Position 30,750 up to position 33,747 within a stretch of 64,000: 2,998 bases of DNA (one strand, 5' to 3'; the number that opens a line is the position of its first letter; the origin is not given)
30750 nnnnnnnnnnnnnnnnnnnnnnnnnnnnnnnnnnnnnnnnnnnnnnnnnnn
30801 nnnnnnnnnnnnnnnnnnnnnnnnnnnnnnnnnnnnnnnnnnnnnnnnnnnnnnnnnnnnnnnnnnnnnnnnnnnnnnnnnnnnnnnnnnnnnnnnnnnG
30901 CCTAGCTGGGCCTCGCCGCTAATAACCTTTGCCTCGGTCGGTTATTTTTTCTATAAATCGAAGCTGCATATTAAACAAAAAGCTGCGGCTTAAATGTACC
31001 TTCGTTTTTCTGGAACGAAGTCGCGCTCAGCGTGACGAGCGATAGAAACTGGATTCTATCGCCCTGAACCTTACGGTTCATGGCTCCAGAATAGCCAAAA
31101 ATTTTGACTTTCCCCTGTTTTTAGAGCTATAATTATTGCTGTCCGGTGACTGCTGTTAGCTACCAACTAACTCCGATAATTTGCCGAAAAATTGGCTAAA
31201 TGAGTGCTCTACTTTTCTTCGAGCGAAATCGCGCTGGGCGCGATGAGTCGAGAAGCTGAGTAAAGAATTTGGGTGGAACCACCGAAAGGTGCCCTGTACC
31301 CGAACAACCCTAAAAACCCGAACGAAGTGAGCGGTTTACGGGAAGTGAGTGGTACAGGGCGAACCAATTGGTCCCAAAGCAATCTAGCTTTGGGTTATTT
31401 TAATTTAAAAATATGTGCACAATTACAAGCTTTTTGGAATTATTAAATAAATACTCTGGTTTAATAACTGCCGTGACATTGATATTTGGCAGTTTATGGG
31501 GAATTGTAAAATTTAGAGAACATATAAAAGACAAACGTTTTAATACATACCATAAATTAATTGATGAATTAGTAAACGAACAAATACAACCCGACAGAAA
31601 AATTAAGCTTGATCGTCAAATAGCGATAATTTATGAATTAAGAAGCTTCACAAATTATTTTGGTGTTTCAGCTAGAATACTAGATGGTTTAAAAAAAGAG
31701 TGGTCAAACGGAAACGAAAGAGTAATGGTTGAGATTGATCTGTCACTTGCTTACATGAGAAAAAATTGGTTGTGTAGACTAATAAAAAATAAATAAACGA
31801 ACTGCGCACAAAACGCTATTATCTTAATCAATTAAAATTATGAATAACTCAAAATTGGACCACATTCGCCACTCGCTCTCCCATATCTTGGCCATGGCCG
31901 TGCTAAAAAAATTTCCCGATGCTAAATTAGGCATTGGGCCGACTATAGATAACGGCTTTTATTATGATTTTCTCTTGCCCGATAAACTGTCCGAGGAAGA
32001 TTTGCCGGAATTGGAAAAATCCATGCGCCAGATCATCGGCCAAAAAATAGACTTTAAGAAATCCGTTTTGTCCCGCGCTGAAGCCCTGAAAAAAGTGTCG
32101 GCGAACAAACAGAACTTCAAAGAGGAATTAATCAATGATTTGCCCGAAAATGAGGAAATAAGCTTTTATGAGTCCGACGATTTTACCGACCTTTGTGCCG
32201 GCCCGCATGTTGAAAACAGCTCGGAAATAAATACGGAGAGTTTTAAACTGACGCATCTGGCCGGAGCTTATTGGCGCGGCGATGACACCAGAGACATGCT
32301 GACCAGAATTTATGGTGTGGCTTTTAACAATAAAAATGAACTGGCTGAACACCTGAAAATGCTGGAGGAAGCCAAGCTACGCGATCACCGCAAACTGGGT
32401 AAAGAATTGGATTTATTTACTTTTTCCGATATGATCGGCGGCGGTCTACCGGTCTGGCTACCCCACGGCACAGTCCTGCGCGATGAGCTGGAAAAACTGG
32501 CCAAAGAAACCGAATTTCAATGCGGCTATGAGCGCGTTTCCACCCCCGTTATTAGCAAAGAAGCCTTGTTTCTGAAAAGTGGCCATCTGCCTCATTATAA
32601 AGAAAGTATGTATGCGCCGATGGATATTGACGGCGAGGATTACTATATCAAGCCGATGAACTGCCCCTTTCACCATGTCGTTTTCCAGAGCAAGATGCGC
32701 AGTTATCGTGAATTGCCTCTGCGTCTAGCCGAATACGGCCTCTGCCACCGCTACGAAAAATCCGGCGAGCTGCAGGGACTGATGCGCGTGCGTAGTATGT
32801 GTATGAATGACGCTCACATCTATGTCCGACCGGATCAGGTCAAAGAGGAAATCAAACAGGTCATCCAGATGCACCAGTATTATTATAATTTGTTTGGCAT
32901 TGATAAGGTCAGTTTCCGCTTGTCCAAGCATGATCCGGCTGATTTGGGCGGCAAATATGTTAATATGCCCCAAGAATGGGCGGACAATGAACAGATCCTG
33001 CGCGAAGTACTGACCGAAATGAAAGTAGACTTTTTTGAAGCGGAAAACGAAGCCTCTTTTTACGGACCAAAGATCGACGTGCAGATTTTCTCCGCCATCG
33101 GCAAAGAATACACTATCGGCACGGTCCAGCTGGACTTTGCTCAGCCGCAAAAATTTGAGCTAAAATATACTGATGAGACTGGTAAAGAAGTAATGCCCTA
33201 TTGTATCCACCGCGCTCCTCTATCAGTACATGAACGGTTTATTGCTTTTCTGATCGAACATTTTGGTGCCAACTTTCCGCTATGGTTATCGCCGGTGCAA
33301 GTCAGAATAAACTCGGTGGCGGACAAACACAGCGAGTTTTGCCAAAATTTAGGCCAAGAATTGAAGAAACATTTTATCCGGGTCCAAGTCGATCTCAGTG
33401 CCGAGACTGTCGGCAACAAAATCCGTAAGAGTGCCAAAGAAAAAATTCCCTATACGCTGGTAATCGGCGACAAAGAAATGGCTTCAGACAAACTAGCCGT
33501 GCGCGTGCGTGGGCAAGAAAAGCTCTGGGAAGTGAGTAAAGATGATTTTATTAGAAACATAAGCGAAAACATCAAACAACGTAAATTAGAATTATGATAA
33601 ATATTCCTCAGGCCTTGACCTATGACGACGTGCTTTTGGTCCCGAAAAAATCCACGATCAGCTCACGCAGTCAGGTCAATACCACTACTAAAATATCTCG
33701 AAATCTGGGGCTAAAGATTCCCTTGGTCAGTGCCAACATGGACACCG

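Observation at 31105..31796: Riboswitch/attenuator-like structured leader controlling an AT-rich orphan ORF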

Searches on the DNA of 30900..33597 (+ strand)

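Call 4: search_rna_families(source=window, start=30900, end=31900, threshold=evalue, max_evalue=10, show_alignments=3)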
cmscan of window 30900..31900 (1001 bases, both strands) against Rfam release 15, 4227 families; matches with E-value up to 10: 6.
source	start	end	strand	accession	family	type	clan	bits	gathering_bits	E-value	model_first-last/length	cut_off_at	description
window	31629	31655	-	RF03141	S4-Flavobacteria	Cis-reg; leader;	CL00119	19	35.2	2.2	1-33/33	no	S4-Flavobacteria ribosomal protein leader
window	31788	31850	-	RF04319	BTncRNA_FopS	Gene; sRNA;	-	17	56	9.3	1-71/71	no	Bacteroidetes FopS (family of paralogous sRNAs)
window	31369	31472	-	RF04192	carA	Cis-reg;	-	15.9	100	2.6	1-202/202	no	carA ncRNA motif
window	31095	31379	+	RF00230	T-box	Cis-reg; leader;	-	15.8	93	0.57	1-219/219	no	T-box leader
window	31439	31469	+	RF00207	K10_TLS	Cis-reg;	-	15.3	43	8.5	12-36/48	no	K10 transport/localisation element (TLS)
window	31444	31504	+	RF04063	MIR2629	Gene; miRNA;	-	13.3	60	6.3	1-66/66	no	MIR2629 microRNA precursor family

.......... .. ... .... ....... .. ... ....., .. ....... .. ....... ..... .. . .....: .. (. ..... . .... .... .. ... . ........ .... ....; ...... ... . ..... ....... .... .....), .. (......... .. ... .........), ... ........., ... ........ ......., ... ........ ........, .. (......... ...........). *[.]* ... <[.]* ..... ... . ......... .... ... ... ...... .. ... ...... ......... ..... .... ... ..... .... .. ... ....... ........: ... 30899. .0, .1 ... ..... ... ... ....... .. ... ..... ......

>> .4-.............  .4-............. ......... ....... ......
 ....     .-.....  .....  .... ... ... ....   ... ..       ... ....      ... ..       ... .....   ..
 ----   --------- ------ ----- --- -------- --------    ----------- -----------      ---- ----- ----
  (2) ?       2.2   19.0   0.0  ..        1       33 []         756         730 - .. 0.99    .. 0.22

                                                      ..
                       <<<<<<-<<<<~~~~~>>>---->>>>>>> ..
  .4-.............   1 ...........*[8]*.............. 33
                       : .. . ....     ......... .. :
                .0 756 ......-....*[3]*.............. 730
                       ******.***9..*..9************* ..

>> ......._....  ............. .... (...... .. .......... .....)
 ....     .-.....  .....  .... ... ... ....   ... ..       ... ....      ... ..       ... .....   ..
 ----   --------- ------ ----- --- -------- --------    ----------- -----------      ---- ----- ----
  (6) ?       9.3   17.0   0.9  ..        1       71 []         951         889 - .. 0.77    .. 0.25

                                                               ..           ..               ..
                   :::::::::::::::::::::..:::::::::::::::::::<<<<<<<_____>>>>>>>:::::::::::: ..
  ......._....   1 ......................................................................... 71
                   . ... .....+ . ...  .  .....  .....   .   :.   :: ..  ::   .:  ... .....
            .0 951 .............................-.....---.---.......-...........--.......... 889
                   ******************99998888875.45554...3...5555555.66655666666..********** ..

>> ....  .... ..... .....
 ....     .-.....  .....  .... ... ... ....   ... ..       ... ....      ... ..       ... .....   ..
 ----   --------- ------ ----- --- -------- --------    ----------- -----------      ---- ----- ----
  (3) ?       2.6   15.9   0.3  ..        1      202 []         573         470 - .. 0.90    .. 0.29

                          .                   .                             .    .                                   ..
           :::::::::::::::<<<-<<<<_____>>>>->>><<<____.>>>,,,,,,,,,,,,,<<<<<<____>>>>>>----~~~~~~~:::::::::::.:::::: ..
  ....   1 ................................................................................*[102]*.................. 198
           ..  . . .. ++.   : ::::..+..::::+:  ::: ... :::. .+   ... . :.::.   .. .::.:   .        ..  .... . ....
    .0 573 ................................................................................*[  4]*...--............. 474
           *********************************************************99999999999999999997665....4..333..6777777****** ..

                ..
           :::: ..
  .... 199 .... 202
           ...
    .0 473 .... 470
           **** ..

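Call 8: search_rna_families(source=window, start=31080, end=31415, threshold=evalue, max_evalue=10, show_alignments=4)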
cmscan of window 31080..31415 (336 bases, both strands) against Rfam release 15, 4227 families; matches with E-value up to 10: 3.
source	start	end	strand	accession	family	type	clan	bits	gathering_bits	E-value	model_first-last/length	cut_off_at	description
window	31369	31406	-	RF02416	TCV_H4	Cis-reg;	-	15.7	50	4.2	1-51/51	no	Turnip crinkle virus 3'UTR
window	31095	31298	+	RF00230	T-box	Cis-reg; leader;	-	15.2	93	0.27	1-219/219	no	T-box leader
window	31239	31254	+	RF02840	Ref68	Gene; sRNA;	-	11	44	4.2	1-124/124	no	Enterococcus sRNA 68 (Lacto-3 RNA)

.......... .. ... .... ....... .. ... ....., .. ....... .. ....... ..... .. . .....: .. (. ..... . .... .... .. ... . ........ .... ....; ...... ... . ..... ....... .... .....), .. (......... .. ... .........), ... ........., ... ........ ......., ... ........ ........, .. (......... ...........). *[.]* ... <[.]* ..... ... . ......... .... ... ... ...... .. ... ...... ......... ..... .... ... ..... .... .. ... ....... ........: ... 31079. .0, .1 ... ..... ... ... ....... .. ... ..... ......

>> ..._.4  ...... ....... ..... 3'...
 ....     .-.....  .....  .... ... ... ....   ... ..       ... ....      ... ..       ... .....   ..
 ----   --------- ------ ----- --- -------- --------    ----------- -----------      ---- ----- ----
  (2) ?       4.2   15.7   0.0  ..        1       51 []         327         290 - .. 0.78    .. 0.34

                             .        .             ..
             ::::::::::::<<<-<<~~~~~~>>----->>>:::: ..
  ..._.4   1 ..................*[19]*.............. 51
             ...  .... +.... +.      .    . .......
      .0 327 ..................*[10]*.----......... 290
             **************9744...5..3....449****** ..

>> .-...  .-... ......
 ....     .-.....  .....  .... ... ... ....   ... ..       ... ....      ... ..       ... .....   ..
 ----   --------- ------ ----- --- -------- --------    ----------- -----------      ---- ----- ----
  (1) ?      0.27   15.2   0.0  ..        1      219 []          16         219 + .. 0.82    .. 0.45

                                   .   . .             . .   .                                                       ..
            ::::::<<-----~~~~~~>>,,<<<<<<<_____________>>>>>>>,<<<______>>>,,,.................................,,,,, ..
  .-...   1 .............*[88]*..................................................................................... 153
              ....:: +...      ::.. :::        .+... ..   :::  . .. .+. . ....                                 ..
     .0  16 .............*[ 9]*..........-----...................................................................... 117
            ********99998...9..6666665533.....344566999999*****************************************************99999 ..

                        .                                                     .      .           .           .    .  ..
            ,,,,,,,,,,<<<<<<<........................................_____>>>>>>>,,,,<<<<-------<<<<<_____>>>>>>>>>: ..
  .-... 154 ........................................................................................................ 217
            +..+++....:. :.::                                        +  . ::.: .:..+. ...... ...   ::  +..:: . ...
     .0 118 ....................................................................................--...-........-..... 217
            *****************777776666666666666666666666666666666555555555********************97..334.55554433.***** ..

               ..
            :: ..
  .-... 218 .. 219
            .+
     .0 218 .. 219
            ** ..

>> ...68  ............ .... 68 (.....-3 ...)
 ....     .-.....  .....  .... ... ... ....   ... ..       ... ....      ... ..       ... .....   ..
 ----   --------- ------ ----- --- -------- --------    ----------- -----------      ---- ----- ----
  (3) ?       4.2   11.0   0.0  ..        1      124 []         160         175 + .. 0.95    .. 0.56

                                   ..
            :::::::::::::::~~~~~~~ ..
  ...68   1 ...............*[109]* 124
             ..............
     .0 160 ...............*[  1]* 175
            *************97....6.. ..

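Call 24: search_rna_families(sources=[L015, L071, L006, L030, L041, L054, L055, L064, L065, L067, L072, L074, L076, L044, L001], threshold=gathering, show_alignments=2)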
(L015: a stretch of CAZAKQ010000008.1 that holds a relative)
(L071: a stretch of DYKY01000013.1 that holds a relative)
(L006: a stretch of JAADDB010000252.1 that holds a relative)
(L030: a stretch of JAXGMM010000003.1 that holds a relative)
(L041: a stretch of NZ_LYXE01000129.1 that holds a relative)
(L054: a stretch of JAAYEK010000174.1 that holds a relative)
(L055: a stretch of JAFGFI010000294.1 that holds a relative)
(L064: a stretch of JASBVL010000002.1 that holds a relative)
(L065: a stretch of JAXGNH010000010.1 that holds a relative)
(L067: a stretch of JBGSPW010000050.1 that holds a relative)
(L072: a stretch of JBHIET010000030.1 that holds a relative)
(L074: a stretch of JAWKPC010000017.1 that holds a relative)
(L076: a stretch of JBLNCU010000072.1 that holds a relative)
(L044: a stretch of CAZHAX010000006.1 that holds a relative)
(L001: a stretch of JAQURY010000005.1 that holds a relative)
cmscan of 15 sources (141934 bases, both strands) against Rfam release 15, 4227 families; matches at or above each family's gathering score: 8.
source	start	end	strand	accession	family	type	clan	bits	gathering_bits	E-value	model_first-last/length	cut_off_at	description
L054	2997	3205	+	RF00230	T-box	Cis-reg; leader;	-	101.2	93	8.4e-21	1-219/219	no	T-box leader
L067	3207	3482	+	RF00230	T-box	Cis-reg; leader;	-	100.9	93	1e-20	1-219/219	no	T-box leader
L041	2043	2280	+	RF00230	T-box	Cis-reg; leader;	-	100.3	93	1.4e-20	1-219/219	no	T-box leader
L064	3271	3344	+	RF00005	tRNA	Gene; tRNA;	CL00001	71.1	29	3.5e-13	1-71/71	no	tRNA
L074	3389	3462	+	RF00005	tRNA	Gene; tRNA;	CL00001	70.1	29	6.6e-13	1-71/71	no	tRNA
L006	3397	3470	+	RF00005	tRNA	Gene; tRNA;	CL00001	69.4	29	9.9e-13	1-71/71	no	tRNA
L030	3653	3726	+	RF00005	tRNA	Gene; tRNA;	CL00001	68.3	29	2e-12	1-71/71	no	tRNA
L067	1187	1260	+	RF00005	tRNA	Gene; tRNA;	CL00001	65.9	29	9.2e-12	1-71/71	no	tRNA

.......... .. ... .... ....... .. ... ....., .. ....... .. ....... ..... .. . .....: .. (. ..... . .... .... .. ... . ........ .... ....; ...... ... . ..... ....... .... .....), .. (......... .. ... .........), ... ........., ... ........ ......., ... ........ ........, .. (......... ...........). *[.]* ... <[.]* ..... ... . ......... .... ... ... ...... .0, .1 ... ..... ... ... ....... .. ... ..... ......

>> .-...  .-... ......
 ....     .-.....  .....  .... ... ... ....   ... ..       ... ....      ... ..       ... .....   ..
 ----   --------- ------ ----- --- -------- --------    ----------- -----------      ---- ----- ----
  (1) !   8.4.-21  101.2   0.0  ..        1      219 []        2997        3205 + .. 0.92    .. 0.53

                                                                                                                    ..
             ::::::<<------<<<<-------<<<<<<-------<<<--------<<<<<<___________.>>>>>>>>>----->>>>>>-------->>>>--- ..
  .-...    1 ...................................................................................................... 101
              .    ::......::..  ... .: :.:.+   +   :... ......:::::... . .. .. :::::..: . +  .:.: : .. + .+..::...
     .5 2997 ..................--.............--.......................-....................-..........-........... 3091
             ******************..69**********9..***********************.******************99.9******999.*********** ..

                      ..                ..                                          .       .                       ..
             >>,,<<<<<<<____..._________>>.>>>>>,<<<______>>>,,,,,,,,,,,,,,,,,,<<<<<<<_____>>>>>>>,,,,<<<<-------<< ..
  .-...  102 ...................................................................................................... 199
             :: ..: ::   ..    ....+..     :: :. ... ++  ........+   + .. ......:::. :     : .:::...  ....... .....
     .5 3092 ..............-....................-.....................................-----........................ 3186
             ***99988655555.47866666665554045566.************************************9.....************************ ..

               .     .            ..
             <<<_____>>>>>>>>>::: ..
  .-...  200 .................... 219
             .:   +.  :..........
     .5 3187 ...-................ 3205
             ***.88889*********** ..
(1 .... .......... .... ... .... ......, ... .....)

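Call 58: search_rna_families(sources=[L169, L170, L171, L173, L015], threshold=evalue, max_evalue=1, show_alignments=3)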
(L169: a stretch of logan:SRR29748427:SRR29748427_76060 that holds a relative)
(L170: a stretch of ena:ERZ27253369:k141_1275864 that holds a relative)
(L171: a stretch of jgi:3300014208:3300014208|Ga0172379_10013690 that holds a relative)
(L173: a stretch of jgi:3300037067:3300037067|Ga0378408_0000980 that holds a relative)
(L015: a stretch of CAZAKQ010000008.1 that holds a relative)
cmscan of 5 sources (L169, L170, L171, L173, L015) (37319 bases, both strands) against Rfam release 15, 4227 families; matches with E-value up to 1: 9.
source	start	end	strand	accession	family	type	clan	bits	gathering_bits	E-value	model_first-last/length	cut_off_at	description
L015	3558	3786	+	RF00230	T-box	Cis-reg; leader;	-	41.6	93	4.8e-06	1-219/219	no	T-box leader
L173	2386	2553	+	RF00230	T-box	Cis-reg; leader;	-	38.4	93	3.3e-05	1-219/219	no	T-box leader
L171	2018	2161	+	RF00230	T-box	Cis-reg; leader;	-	34.3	93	0.00037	1-219/219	no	T-box leader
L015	3770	3823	+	RF03743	MIR7696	Gene; miRNA;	-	34.2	83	0.0058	1-88/88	no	MIR7696 microRNA precursor family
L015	5649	5734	+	RF02607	AbsR25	Gene; sRNA;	-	30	47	0.22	1-164/164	no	Acinetobacter sRNA 25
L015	3765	3832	-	RF00696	mir-203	Gene; miRNA;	-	28.5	65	0.019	1-80/80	no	mir-203 microRNA precursor family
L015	3761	3828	+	RF00696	mir-203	Gene; miRNA;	-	28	65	0.027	1-80/80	no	mir-203 microRNA precursor family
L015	5696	5742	+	RF03940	MIR9563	Gene; miRNA;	-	25.9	90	0.77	1-127/127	no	MIR9563 microRNA precursor family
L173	673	743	+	RF01160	sn2841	Gene; snRNA; snoRNA; CD-box;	-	25.8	45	0.25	1-72/72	no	Small nucleolar RNA sn2841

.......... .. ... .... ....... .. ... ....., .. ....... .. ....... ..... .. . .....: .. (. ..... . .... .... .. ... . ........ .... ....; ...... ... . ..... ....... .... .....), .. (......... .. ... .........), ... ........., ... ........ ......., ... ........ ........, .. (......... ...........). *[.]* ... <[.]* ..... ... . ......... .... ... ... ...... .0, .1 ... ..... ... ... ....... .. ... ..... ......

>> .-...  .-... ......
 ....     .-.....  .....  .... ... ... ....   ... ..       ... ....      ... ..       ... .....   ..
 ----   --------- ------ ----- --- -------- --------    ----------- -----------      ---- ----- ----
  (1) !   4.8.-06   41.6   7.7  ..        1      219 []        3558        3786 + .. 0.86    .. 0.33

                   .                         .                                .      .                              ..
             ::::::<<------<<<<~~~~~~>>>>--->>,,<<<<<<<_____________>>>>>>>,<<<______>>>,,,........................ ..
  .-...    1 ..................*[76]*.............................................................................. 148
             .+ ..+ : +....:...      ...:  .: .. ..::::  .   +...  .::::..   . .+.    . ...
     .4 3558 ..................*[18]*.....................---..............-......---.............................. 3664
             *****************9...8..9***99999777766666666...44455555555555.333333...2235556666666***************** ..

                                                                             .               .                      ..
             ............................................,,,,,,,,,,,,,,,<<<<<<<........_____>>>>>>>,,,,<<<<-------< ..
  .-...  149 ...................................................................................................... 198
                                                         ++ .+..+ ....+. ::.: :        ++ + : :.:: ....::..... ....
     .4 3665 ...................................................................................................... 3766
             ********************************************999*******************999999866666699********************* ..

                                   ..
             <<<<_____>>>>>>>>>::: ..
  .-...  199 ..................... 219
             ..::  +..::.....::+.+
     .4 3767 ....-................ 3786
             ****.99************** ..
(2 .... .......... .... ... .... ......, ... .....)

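Call 65: build_rna_model(alignment_id=A2, structure=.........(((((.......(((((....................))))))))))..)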
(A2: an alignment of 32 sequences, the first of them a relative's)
Model R1 built from alignment A2 (32 sequences, 58 columns); structure: as given.
model positions 45; base pairs 10; branch points 0; effective number of sequences 32; information 1.067 bits per position. Calibrated on 0.2 Mb of random sequence (short: E-values are rough).
structure used (alignment columns):
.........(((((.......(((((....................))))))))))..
